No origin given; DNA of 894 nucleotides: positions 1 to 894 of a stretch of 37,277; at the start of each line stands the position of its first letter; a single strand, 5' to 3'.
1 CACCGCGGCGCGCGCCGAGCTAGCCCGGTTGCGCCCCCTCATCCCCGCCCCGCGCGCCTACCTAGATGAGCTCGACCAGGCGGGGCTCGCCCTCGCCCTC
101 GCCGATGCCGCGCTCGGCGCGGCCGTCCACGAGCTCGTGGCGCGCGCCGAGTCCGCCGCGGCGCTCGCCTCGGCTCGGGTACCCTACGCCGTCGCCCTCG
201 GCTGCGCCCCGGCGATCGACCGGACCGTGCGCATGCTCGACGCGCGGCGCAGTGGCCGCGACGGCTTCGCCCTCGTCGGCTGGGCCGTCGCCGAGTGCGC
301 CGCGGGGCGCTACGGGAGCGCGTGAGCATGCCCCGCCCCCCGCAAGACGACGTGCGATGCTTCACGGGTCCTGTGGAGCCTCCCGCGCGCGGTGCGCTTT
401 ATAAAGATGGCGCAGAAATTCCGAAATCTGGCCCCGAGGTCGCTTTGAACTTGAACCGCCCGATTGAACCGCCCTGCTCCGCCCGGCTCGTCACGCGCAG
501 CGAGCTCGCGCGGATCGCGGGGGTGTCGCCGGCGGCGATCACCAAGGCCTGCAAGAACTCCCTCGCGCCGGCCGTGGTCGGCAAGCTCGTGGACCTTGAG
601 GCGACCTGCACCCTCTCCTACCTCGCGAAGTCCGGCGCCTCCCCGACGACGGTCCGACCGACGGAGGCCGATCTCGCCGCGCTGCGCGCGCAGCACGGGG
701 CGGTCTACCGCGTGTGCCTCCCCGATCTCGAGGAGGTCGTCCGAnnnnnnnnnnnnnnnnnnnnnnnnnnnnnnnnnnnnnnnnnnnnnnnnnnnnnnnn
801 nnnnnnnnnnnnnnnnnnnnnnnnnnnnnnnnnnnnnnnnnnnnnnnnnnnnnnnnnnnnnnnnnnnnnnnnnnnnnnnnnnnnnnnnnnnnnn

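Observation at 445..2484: Four tightly coupled genes of unknown function: HTH, split Mu-gpN-like domain protein, small helical protein, tail-anchored zinc-ribbon protein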

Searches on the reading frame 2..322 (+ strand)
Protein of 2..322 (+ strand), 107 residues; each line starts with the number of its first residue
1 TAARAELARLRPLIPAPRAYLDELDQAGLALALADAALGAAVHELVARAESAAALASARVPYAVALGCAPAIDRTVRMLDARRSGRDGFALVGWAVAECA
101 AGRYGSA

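Call 6: search_protein_families(library=pfam, proteins=[window:29-322:+], max_evalue=1)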
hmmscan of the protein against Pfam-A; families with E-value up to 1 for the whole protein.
window:29-322:+ (98 aa): 0 families

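Call 7: search_protein_families(library=phrogs, proteins=[window:29-322:+], max_evalue=1)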
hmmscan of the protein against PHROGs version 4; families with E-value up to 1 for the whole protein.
window:29-322:+ (98 aa): 0 families

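Call 9: search_protein_families(library=padloc, proteins=[window:29-322:+], max_evalue=1)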
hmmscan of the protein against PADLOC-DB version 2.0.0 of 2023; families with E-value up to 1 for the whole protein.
window:29-322:+ (98 aa): 0 families

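Call 10: search_protein_families(library=ncbifam, proteins=[window:29-322:+], max_evalue=1)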
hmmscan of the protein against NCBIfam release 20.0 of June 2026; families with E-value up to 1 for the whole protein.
window:29-322:+ (98 aa): 1 family
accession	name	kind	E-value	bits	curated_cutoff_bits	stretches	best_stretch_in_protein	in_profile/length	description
TIGR04042.1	MSMEG_0570_fam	hypoth_equivalog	0.16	12.1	79.85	1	32-69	35-72/90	MSMEG_0570 family nitrogen starvation response protein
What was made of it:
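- Tried and rejected: Pfam, PHROG, NCBIfam and PADLOC scans of g2, g3 and g4 gave nothing significant (calls 6, 7, 9, 10).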

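Call 92: search_dna_similar(query=window:2-322:+, collection=phages, mode=protein, max_evalue=0.1, max_rows=10)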
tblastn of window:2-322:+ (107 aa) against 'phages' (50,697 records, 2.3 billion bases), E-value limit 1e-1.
No match.
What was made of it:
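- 2..325 (+): 3' end of an upstream ORF (orf0) that runs off the window start. It is probably part of the same integrated element; function unknown. There are no Pfam, PHROG, NCBIfam or PADLOC hits (calls 6, 7, 9, 10) and no phage-database hit (call 92).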

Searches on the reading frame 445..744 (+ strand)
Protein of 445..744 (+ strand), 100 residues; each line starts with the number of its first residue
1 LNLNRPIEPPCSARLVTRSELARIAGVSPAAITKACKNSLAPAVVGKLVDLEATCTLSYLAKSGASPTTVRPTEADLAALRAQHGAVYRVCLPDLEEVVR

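Call 6: search_protein_families(library=pfam, proteins=[window:445-744:+], max_evalue=1)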
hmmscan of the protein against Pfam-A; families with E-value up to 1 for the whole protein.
window:445-744:+ (100 aa): 4 families
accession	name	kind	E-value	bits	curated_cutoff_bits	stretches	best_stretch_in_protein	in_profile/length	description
PF13338.12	AbiEi_4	-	0.002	18.7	25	1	14-37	12-34/49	Transcriptional regulator, AbiEi antitoxin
PF01381.28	HTH_3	-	0.047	14.2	23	1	16-38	10-32/55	Helix-turn-helix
PF13443.12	HTH_26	-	0.19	12.5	22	1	14-39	9-34/63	Cro/C1-type HTH DNA-binding domain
PF00376.29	MerR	-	0.3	11.4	28.2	0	19-32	3-16/38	MerR family regulatory protein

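Call 7: search_protein_families(library=phrogs, proteins=[window:445-744:+], max_evalue=1)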
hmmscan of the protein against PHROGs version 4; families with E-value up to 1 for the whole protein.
window:445-744:+ (100 aa): 7 families
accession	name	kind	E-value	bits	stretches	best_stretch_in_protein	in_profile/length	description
phrog_57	-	head and packaging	1.7e-05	25.7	1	13-54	10-55/199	terminase small subunit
phrog_2474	-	transcription regulation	0.014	16.3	1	13-42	46-76/118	MerR-like transcriptional regulator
phrog_38433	-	unknown function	0.018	16.4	1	16-54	36-75/115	-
phrog_35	-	transcription regulation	0.021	15.9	1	2-44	77-115/181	transcriptional repressor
phrog_7401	-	unknown function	0.23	12.8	1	19-55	33-69/93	-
phrog_15481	-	unknown function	0.28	12.2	1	13-34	17-38/43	-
phrog_13700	-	moron, auxiliary metabolic gene and host takeover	0.28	11.4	1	14-70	3-59/284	FtsK/SpoIIIE-like protein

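Call 9: search_protein_families(library=padloc, proteins=[window:445-744:+], max_evalue=1)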
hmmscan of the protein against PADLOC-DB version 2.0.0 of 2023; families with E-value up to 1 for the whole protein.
window:445-744:+ (100 aa): 2 families
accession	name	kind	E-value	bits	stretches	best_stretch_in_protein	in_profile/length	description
PDLC04133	mad1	-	7e-05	21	1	14-44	4-34/60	mads_1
PDLC04113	JukA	-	0.033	11.8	1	21-93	156-226/245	-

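Call 10: search_protein_families(library=ncbifam, proteins=[window:445-744:+], max_evalue=1)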
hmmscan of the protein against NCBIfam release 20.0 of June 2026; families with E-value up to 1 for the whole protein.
window:445-744:+ (100 aa): 2 families
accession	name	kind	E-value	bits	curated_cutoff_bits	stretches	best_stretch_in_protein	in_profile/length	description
NF038251.1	AdcR_fam_Zn_TF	equivalog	0.015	15.5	175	1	16-45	50-79/143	zinc-dependent MarR family transcriptional regulator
NF009339.0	PRK12699.1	equivalog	0.19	11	375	1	37-90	15-68/246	flagellar basal body L-ring protein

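Call 51: search_dna_similar(query=window:445-744:+, collection=phages, mode=protein, max_evalue=0.01, max_rows=25)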
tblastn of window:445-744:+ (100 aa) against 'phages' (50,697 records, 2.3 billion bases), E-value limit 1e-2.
Records with a match: 1; places in all: 1; records where one place covers at least 80% of the query: 0.
Best place of each record, by identity: <60% 1.
By first word of the organism name: Shewanella 1.
By host as written in the record: Shewanella baltica 1.
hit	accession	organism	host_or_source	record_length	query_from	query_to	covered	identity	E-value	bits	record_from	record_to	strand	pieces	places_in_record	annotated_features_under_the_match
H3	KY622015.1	Shewanella phage SppYZU01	Shewanella baltica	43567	10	60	51%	36.5%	2e-3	41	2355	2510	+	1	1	hypothetical protein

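Call 95: find_related_loci(query=A5, collection=viral_contigs, flank=8000)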
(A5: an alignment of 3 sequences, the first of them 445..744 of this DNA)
Query A5 (100 aa) in viral_contigs; peptide patterns used: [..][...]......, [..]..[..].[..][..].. (x = any residue, [..] = any of these).
51 stretches matched a pattern; 9 encode a relative of the query (tblastn E <= 1e-3); 9 distinct loci.
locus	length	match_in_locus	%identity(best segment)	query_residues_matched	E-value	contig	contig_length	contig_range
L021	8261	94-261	68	14-69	3e-19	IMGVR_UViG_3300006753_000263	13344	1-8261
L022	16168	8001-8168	66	14-69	3e-19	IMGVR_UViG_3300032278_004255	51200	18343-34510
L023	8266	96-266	56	10-66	1e-16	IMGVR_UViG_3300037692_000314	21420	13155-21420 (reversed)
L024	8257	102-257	52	11-62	5e-15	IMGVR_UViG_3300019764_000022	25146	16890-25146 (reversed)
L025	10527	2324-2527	46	9-76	1e-14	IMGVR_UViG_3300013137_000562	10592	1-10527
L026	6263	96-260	45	15-68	1e-9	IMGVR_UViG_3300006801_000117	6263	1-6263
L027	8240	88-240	45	9-59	2e-9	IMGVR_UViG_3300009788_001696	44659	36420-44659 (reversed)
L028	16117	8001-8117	56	15-51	5e-7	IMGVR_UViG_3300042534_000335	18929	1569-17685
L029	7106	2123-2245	51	17-50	1e-5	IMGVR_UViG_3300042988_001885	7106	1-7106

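Call 100: search_protein_families(library=pfam, proteins=[L021:88-786:+, L021:782-2782:+, L021:3046-4701:+], max_evalue=0.001)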
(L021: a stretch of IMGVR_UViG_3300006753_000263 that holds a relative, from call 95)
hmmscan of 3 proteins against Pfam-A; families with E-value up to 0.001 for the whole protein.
L021:88-786:+ (233 aa): 0 families

L021:782-2782:+ (667 aa): 2 families
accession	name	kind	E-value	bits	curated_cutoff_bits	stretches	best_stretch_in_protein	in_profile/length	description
PF05876.18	GpA_ATPase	-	3.5e-45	155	25.6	1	52-308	3-240/247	Phage terminase large subunit gpA, ATPase domain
PF20454.4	GpA_nuclease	-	8.8e-43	147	22.5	1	330-638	2-290/294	Terminase large subunit gpA, endonuclease domain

L021:3046-4701:+ (552 aa): 1 family
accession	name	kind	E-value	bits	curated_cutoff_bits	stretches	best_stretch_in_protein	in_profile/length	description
PF05136.18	Phage_portal_2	-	2e-58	198.7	32.9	1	56-398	14-351/354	Phage portal protein, lambda family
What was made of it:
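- On Lambda-type small terminase (TerS): L021 is followed by PF05876/PF20454 TerL and a PF05136 portal (call 100). phrog_57 scores E 1.7e-5 (call 7).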
